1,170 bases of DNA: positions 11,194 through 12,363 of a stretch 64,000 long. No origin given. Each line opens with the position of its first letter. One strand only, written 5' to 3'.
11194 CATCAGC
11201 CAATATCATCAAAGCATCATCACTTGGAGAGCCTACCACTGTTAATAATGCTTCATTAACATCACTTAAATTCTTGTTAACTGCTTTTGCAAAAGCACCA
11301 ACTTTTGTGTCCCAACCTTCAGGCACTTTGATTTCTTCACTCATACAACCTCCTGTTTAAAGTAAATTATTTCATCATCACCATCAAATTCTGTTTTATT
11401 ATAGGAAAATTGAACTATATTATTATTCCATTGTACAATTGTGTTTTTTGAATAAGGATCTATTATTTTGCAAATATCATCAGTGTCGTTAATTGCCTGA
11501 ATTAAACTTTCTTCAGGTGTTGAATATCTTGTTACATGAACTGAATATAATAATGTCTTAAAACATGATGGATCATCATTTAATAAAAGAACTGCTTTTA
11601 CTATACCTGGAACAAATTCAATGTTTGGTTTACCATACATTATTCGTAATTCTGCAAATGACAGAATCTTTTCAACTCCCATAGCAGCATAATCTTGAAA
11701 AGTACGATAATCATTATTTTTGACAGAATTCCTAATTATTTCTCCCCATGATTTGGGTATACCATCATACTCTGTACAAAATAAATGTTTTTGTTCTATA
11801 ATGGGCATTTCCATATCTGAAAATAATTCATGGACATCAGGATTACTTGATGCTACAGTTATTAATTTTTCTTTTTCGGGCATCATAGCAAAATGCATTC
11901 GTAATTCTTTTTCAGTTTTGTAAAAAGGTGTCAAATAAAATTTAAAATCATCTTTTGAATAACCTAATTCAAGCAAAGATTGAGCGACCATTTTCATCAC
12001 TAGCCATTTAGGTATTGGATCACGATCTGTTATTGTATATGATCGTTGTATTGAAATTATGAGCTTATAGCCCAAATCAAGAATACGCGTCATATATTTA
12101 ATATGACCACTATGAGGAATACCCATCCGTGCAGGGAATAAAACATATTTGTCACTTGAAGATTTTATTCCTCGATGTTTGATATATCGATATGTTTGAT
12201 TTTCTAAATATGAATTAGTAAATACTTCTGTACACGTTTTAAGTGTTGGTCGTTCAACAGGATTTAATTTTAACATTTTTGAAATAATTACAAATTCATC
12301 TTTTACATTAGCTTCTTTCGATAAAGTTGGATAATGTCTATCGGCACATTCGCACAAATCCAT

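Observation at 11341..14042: vWA protein translationally coupled to a Ser/Thr-kinase/HxGH-nucleotidyltransferase fusion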

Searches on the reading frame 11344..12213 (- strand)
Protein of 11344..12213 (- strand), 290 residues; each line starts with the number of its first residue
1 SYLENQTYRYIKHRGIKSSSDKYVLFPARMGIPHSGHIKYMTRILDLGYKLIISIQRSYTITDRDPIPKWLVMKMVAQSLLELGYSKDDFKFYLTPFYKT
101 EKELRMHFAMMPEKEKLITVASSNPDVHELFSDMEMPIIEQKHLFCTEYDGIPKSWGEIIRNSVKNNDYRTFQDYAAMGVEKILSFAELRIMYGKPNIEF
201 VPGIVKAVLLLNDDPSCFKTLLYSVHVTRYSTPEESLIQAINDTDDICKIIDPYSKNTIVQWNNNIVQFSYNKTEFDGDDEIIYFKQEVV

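Call 7: search_solved_structures(query=window:11344-12213:-, max_evalue=10, show_alignments=3)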
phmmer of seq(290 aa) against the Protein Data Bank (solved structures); distinct sequences matched with E-value up to 10: 2.
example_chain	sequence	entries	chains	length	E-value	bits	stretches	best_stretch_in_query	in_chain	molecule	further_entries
5tlc_A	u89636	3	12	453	1.5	11.2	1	121-152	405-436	Dibenzothiophene desulfurization enzyme A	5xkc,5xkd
2ny3_A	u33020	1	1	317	1.5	11.2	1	203-287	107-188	ENVELOPE GLYCOPROTEIN GP120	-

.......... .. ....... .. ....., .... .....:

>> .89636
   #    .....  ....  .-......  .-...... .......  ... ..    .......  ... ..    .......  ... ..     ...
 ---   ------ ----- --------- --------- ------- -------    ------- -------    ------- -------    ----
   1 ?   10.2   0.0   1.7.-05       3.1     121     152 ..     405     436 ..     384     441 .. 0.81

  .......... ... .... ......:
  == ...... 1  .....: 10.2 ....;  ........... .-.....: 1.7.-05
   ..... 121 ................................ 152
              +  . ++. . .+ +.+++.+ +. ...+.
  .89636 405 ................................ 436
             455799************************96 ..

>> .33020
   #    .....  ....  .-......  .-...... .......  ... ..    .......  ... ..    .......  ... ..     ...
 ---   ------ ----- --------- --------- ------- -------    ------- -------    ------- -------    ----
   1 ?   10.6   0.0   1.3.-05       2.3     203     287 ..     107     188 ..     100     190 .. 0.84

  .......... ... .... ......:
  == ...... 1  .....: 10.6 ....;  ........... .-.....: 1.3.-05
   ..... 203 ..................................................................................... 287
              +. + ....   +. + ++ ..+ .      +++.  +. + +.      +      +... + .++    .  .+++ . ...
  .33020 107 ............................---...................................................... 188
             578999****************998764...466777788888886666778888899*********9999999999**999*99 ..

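Call 8: search_protein_families(library=ncbifam, proteins=[window:11344-12213:-], max_evalue=1)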
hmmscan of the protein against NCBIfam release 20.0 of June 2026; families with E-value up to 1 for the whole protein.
seq(290 aa): 4 families
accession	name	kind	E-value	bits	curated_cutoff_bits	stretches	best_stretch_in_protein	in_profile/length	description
NF002243.0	PRK01153.1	subfamily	8.4e-06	25.5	127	1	25-151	4-129/175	nicotinamide-nucleotide adenylyltransferase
TIGR01527.1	arch_NMN_Atrans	equivalog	0.0042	16.7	181.2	1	25-171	3-143/167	nicotinamide-nucleotide adenylyltransferase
TIGR00125.1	cyt_tran_rel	domain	0.0053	16.9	27.7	1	24-56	2-34/65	adenylyltransferase/cytidyltransferase family protein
NF008454.0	PRK11316.1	equivalog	0.2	10.2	521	1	17-57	336-376/475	bifunctional D-glycero-beta-D-manno-heptose-7-phosphate kinase/D-glycero-beta-D-manno-heptose 1-phosphate adenylyltransferase HldE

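Call 36: search_solved_structures(query=A3, max_evalue=10, show_alignments=4)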
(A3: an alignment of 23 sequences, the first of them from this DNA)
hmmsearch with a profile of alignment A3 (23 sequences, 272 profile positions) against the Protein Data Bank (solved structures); distinct sequences matched with E-value up to 10: 9.
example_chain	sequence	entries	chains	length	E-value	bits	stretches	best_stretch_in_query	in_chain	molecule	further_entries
1ej2_A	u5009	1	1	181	0.04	16.4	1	17-122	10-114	NICOTINAMIDE MONONUCLEOTIDE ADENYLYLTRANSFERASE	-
4yp5_A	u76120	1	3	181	0.04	16.4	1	17-122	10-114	Nicotinamide-nucleotide adenylyltransferase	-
1m8j_A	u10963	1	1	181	0.043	16.3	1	17-122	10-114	Nicotinamide-nucleotide Adenylyltransferase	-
4yp7_A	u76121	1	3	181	0.073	15.6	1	17-122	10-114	Nicotinamide-nucleotide adenylyltransferase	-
1m8g_A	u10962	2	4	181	0.15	14.5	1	19-122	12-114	Nicotinamide-nucleotide Adenylyltransferase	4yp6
1m8f_A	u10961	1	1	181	0.22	14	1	22-122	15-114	nicotinamide-nucleotide adenylyltransferase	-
1xiq_A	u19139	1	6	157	0.8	12.1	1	44-134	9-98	Nucleoside diphosphate kinase B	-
5znp_A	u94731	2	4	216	1.5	11.3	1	204-258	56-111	SHORT LIFE family protein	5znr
3prv_A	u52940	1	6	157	1.6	11.2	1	44-128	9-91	Nucleoside diphosphate kinase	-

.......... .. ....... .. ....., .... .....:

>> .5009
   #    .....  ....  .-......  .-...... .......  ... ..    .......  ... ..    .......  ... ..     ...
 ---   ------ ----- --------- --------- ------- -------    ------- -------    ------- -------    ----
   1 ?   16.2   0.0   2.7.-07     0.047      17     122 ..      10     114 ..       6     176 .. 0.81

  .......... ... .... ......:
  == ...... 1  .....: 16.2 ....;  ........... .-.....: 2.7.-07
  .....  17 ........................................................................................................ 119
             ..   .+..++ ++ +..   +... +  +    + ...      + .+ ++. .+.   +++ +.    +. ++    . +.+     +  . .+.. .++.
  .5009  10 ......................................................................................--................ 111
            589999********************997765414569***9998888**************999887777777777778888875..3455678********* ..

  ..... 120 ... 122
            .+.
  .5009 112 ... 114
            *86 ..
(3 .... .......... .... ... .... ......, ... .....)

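Call 37: search_protein_families(library=pfam, alignment_id=A3, max_evalue=1)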
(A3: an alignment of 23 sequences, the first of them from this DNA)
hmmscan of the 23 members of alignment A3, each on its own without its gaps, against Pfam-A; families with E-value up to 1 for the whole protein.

A. member 1, seq(276 aa): 0 families

B. families by the number of members that match (of 23 scanned): 11 families
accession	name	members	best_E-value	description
PF01624.25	MutS_I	7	0.022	MutS domain I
PF01467.32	CTP_transf_like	4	0.0069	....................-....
PF22448.1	RepB_primase_C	1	0.021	RepB DNA-primase C-terminal helical domain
PF11589.14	DUF3244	1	0.044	Domain of unknown function (DUF3244)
PF24901.1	HTH_MCM7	1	0.073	DNA replication licensing factor MCM7, winged helix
PF24820.1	Diguanyl_cycl_sensor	1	0.077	Diguanylate cyclase-like sensor domain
PF21878.2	STIV_turret_1st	1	0.11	C381 turret protein 1st galactose-binding domain-like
PF02569.21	Pantoate_ligase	1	0.15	Pantoate-beta-alanine ligase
PF20062.4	DUF6461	1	0.19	Family of unknown function (DUF6461)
PF21389.3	CASTOR1_ACT-like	1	0.19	Cytosolic arginine sensor for mTORC1 subunit 1/2, ACT-like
PF23801.1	DUF7177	1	0.26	Family of unknown function (DUF7177)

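Call 45: search_protein_families(library=ncbifam, alignment_id=A3, max_evalue=0.01)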
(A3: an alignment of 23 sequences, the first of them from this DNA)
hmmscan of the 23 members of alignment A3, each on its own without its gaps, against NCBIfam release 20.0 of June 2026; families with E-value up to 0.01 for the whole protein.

A. member 1, seq(276 aa): 3 families
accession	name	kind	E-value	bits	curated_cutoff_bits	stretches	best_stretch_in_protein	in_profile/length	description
NF002243.0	PRK01153.1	subfamily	7.4e-06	25.7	127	1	11-137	4-129/175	nicotinamide-nucleotide adenylyltransferase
TIGR01527.1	arch_NMN_Atrans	equivalog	0.0037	16.8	181.2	1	11-157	3-143/167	nicotinamide-nucleotide adenylyltransferase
TIGR00125.1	cyt_tran_rel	domain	0.0049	17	27.7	1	10-42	2-34/65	adenylyltransferase/cytidyltransferase family protein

B. families by the number of members that match (of 23 scanned): 3 families
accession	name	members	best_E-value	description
TIGR00125.1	cyt_tran_rel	13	5.7e-06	adenylyltransferase/cytidyltransferase family protein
NF002243.0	PRK01153.1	7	2.1e-07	nicotinamide-nucleotide adenylyltransferase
TIGR01527.1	arch_NMN_Atrans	2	1.2e-05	nicotinamide-nucleotide adenylyltransferase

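Call 68: search_protein_representatives(alignment_id=A3)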
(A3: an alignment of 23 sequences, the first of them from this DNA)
Query: 23 sequences, 272 profile positions. Proteins with E-value up to 0.001 (for the whole library): 135; up to 1e-10: 115; up to 1e-30: 99. The best 135 are listed.
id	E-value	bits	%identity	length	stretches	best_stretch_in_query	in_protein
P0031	7.2e-121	419.0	-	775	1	5-270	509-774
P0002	1.2e-119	414.9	-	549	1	3-271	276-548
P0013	6.7e-119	412.5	-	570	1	4-271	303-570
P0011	3.3e-117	407.0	-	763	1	2-271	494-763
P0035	7.7e-117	405.8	-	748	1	2-271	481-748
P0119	5.5e-116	403.0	-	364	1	3-270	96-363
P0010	8.1e-115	399.2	-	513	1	5-270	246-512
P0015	6.5e-114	396.2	-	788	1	3-270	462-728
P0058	1.5e-113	395.0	-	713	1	4-271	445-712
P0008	2.2e-113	394.4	-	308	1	5-271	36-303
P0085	3.3e-113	393.9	-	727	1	3-271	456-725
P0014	8.0e-113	392.6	-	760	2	5-269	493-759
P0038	8.9e-113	392.5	-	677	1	3-269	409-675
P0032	9.2e-112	389.1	-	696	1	7-270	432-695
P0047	2.9e-111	387.5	-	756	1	3-269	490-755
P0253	3.0e-20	89.0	-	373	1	7-192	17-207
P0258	7.0e-12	61.6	-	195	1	22-191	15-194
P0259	1.2e-11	60.8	-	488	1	11-163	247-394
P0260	3.1e-11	59.4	-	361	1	23-173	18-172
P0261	1.9e-10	56.9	-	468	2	5-197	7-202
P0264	5.5e-07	45.5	-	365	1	7-197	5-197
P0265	9.2e-07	44.8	-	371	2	8-194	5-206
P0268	1.9e-05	40.4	-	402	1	15-195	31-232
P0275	1.3e-04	37.8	-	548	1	11-196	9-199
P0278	6.9e-04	35.4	-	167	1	14-170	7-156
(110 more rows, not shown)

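Call 69: search_protein_families(library=pfam, proteins=[P0253, P0258, P0260, P0261, P0264, P0265, P0268, P0275, P0278, P0259], max_evalue=0.01)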
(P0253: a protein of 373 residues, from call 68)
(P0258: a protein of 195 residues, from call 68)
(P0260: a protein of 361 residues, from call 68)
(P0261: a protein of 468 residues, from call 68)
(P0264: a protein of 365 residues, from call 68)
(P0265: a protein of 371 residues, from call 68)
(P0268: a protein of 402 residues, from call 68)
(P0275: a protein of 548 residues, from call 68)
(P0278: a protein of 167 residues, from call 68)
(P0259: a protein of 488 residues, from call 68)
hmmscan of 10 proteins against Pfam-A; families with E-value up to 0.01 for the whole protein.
P0253 (373 aa): 1 family
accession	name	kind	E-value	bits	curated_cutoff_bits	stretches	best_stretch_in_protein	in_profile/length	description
PF00293.34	NUDIX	-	1.3e-13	51.6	21.1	1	212-361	6-133/134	NUDIX domain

P0258 (195 aa): 1 family
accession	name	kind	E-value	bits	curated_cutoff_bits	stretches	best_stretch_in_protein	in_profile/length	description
PF01467.32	CTP_transf_like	-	0.0002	22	21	1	7-98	1-94/133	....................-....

P0260 (361 aa): 1 family
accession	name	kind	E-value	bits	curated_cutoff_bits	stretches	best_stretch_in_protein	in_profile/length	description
PF00293.34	NUDIX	-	0.00035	21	21.1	1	216-270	14-66/134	NUDIX domain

P0261 (468 aa): 2 families
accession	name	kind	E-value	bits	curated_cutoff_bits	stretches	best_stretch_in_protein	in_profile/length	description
PF01467.32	CTP_transf_like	-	3.8e-09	37.3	21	1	22-151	7-132/133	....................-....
PF00293.34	NUDIX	-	4.9e-08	33.5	21.1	1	202-273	7-75/134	NUDIX domain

P0264 (365 aa): 3 families
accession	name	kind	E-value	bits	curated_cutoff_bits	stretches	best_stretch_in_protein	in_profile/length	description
PF00293.34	NUDIX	-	4.2e-08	33.7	21.1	1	206-260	15-67/134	NUDIX domain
PF01467.32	CTP_transf_like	-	8.4e-07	29.7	21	1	19-146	8-132/133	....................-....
PF16581.11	HIGH_NTase1_ass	-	0.0042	17.5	26.7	1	140-169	70-104/205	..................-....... C-terminal region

P0265 (371 aa): 2 families
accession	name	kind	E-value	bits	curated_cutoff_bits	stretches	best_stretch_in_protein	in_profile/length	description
PF00293.34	NUDIX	-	3.1e-12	47.1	21.1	1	218-277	13-67/134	NUDIX domain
PF22327.2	Nudt16-like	-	0.0054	17.1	27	1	240-277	31-69/161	U8 snoRNA-decapping enzyme-like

P0268 (402 aa): 2 families
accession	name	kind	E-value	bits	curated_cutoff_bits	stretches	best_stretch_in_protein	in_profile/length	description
PF00293.34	NUDIX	-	3.7e-12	46.8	21.1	1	230-300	4-71/134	NUDIX domain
PF01467.32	CTP_transf_like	-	1.9e-07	31.8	21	1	30-90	1-62/133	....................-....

P0275 (548 aa): 3 families
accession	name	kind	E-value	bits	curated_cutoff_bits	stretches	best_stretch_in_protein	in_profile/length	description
PF00293.34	NUDIX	-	5.9e-11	43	21.1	1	207-272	13-76/134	NUDIX domain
PF01467.32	CTP_transf_like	-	2.8e-05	24.8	21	1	12-53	1-42/133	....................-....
PF22327.2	Nudt16-like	-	0.00074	19.9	27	1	226-273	31-79/161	U8 snoRNA-decapping enzyme-like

P0278 (167 aa): 1 family
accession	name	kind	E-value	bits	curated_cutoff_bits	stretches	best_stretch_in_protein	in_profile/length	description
PF01467.32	CTP_transf_like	-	0.00017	22.3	21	1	13-137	7-132/133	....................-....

P0259 (488 aa): 1 family
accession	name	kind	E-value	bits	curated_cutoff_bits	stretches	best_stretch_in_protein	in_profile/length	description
PF00069.31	Pkinase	-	1.6e-16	60.9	31.7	1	82-222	91-258/263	Protein kinase domain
